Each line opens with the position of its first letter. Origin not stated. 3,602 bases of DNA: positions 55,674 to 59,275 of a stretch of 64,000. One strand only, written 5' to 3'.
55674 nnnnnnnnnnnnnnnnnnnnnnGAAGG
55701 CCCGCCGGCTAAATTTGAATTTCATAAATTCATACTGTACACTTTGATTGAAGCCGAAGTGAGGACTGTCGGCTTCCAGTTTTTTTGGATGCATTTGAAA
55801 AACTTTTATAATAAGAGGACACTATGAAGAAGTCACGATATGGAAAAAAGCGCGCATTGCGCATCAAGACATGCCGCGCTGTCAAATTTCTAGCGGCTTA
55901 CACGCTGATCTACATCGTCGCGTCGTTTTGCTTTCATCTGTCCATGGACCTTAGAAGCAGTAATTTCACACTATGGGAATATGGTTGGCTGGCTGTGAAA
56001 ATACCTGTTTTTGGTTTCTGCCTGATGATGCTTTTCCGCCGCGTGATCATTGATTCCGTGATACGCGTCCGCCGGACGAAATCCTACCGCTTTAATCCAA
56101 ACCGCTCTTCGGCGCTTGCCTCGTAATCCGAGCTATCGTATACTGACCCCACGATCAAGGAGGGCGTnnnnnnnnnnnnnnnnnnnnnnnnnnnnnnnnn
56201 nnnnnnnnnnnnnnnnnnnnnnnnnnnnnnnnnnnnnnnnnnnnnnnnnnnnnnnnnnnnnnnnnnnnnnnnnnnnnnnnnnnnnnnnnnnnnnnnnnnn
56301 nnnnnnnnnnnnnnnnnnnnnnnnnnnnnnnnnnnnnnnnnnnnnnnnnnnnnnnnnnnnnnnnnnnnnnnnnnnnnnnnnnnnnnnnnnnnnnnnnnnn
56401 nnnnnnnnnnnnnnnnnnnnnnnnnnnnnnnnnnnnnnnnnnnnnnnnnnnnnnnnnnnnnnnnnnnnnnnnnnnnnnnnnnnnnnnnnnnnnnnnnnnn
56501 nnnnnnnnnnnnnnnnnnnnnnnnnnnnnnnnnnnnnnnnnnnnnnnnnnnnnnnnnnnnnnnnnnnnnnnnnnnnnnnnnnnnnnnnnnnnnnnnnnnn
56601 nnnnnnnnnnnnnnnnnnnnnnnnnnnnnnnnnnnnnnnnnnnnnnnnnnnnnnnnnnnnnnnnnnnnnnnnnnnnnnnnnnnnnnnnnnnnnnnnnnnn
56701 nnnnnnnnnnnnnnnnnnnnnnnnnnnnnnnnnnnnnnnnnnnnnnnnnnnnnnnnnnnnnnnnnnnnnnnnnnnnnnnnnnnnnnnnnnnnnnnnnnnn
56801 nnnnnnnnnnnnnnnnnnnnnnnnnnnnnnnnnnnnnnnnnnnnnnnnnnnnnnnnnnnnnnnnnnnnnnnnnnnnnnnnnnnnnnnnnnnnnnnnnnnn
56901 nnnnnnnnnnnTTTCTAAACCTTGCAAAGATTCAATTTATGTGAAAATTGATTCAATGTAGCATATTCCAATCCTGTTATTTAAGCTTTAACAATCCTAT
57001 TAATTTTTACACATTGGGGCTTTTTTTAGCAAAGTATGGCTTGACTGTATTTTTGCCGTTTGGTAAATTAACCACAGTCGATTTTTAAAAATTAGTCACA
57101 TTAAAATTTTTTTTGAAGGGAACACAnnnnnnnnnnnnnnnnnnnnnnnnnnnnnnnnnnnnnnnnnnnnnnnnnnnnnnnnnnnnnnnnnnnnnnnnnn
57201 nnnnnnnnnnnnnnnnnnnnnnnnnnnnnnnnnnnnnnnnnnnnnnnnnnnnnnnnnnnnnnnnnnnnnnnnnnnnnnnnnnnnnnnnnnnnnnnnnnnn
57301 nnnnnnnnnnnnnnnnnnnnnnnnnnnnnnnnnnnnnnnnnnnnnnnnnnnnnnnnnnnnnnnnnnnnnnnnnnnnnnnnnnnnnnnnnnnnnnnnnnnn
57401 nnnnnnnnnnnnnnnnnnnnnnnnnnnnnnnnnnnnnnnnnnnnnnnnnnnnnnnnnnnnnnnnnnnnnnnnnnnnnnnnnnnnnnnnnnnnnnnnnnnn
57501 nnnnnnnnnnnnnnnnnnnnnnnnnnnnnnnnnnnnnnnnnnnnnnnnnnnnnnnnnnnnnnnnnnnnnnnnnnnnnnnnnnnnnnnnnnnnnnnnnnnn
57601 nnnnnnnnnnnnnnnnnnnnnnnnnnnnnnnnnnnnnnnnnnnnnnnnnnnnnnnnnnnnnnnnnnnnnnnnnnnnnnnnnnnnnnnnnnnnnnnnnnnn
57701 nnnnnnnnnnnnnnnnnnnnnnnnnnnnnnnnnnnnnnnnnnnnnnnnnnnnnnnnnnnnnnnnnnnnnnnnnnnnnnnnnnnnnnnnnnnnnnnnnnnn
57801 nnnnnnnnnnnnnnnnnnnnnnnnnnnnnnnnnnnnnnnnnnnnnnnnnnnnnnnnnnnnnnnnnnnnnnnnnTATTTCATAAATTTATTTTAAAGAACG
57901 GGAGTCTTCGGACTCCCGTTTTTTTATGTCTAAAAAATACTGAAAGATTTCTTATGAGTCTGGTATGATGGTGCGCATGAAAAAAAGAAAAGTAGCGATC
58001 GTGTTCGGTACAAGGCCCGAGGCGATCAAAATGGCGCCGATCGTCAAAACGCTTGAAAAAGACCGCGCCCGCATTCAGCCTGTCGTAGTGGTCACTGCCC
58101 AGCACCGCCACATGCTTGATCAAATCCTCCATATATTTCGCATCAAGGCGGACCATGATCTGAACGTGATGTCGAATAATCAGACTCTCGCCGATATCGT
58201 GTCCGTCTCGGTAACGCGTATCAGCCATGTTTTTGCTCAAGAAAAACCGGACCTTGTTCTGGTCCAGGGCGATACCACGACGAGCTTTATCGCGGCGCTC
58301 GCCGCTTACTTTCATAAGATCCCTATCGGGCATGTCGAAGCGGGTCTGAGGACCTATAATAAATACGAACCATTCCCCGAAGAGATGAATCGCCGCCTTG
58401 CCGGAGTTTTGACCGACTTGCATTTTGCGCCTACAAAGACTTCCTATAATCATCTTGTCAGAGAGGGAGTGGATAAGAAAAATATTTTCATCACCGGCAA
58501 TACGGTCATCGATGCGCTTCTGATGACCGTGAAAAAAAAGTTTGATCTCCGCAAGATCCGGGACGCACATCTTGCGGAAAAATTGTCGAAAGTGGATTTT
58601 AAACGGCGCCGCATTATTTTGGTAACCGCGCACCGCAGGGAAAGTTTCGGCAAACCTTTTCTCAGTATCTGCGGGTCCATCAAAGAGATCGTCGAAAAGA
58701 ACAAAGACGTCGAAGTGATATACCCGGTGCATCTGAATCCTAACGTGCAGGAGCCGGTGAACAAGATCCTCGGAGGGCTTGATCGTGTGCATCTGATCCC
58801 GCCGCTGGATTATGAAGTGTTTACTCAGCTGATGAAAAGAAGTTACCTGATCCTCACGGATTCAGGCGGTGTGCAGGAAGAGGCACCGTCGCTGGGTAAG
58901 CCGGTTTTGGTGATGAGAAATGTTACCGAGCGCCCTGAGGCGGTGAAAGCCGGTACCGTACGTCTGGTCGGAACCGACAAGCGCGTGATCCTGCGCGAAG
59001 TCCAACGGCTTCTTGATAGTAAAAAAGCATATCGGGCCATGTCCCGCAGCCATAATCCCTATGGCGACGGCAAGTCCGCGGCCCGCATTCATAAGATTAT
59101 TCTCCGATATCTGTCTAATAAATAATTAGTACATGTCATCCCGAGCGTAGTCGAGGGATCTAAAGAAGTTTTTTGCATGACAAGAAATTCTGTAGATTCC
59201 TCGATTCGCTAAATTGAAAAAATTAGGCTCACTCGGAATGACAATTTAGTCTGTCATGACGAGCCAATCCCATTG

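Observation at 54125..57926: PEP-CTERM/exosortase module with an embedded cytoplasmic papain-like peptidase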

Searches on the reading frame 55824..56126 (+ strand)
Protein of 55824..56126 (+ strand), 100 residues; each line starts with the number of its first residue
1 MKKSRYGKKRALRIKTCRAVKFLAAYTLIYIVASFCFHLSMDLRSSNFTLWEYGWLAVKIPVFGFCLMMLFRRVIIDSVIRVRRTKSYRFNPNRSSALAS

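Call 3: search_protein_families(library=ncbifam, proteins=[window:55824-56126:+], max_evalue=0.1)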
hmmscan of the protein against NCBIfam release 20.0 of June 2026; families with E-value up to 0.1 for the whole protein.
window:55824-56126:+ (100 aa): 1 family
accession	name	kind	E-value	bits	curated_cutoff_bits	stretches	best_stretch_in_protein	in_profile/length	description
NF002586.0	PRK02237.1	equivalog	0.024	14.7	114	1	17-73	56-108/109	YnfA family protein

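Call 4: search_protein_families(library=pfam, proteins=[window:55824-56126:+], max_evalue=0.1)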
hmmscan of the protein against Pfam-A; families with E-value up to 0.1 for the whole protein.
window:55824-56126:+ (100 aa): 1 family
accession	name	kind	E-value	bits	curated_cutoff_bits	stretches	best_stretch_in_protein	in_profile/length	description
PF02694.21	UPF0060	-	0.025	15.3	24.9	1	18-73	55-106/107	Uncharacterised BCR, YnfA/UPF0060 family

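Call 44: find_homologous_proteins(query=window:55824-56126:+, max_evalue=0.01)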
Query window:55824-56126:+ (100 aa): 1 proteins with E <= 0.01 among 1 candidates.
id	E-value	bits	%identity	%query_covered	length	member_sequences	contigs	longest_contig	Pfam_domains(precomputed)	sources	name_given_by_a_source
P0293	4.0e-59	214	100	100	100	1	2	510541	-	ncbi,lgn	-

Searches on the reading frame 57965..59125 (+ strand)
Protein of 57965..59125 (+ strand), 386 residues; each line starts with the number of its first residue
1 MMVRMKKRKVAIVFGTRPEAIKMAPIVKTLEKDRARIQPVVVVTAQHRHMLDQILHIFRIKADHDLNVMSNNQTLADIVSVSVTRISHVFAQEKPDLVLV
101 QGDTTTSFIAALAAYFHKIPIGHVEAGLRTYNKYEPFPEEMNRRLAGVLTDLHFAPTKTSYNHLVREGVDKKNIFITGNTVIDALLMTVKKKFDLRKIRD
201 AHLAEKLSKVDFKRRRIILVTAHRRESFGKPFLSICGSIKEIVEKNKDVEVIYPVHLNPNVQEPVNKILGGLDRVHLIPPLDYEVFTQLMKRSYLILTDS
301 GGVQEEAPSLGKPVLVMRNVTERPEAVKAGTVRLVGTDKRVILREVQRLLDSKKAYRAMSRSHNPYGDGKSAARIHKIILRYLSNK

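Call 23: search_protein_families(library=ncbifam, proteins=[window:57965-59125:+], max_evalue=0.00001)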
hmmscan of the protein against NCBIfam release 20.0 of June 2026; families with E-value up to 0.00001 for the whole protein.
window:57965-59125:+ (386 aa): 2 families
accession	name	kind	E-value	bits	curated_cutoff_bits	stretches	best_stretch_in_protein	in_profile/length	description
TIGR00236.1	wecB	equivalog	1.3e-148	495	210.15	1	9-381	2-364/366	non-hydrolyzing UDP-N-acetylglucosamine 2-epimerase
TIGR03568.1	NeuC_NnaA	equivalog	1e-29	103.6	235.9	1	8-379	1-365/365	UDP-N-acetylglucosamine 2-epimerase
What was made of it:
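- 57965..59125 (+): WecB, the non-hydrolysing UDP-GlcNAc 2-epimerase; the true last gene of the glycan locus. TIGR00236 495 bits against a cut-off of 210 (call 23).
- Checked: A wecB UDP-GlcNAc 2-epimerase (57965-59125; TIGR00236, 495 bits, call 23) follows it, and cytochrome oxidase genes begin after that.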
